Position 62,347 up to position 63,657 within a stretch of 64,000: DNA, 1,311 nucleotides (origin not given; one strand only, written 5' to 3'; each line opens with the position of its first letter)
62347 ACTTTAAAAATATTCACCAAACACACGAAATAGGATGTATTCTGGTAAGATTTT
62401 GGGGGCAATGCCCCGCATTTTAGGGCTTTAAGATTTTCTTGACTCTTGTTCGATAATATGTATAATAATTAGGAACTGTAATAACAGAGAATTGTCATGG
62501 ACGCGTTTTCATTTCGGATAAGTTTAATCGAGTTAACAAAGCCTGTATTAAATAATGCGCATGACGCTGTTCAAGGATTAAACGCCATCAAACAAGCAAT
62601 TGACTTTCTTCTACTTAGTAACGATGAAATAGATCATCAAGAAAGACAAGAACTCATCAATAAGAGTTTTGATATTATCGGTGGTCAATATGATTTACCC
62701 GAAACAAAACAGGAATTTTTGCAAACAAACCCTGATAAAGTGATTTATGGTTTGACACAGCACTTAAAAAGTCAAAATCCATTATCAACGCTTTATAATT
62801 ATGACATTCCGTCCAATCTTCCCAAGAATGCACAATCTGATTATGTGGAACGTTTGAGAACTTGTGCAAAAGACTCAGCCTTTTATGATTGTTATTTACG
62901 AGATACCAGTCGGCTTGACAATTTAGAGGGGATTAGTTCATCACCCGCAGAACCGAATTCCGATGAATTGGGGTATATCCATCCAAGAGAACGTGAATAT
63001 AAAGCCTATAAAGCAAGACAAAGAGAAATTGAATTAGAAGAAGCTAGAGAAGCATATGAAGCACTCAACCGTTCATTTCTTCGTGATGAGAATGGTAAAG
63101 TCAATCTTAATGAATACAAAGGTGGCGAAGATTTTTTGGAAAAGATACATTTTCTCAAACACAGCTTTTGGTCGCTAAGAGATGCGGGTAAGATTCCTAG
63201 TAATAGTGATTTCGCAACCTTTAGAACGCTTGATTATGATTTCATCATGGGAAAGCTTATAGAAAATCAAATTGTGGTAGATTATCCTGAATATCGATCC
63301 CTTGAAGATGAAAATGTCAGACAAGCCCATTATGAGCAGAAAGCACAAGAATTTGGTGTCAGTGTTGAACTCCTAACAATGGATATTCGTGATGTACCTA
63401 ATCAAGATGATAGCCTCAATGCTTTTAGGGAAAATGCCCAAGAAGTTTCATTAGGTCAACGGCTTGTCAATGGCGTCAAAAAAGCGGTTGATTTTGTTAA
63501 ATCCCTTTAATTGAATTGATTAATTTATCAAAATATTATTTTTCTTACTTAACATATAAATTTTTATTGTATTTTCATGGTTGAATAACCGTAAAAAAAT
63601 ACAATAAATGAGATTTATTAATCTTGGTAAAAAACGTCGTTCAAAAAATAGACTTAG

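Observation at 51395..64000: tRNA-Ser(GCU)-anchored island with an integrase, two unrelated relaxase systems and no visible mating-pore genes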

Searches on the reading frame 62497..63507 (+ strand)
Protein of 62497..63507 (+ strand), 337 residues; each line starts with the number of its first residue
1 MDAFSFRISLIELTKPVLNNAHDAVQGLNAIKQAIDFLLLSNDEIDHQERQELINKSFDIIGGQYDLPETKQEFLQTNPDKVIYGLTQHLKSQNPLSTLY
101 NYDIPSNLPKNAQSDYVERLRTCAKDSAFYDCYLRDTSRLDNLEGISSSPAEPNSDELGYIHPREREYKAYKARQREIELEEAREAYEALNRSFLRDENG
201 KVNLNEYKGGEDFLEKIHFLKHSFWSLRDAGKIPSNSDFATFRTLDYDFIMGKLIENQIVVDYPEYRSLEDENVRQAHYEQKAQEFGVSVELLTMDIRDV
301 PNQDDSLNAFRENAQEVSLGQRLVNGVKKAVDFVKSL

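Call 9: search_protein_families(library=pfam, proteins=[window:62497-63507:+], max_evalue=0.01)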
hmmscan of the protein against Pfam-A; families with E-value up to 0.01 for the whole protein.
window:62497-63507:+ (337 aa): 0 families

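Call 10: search_protein_families(library=ncbifam, proteins=[window:62497-63507:+], max_evalue=0.01)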
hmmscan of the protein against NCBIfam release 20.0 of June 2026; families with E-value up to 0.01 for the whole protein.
window:62497-63507:+ (337 aa): 0 families

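Call 11: find_encoding_contigs(protein=window:62497-63507:+, flank=10000, max_places=10)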
Protein window:62497-63507:+ (337 aa): no gene with exactly this product is on record in the collection.

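Call 98: search_protein_families(library=padloc, proteins=[window:62497-63507:+], max_evalue=0.01)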
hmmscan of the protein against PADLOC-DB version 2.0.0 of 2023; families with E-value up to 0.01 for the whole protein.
window:62497-63507:+ (337 aa): 0 families
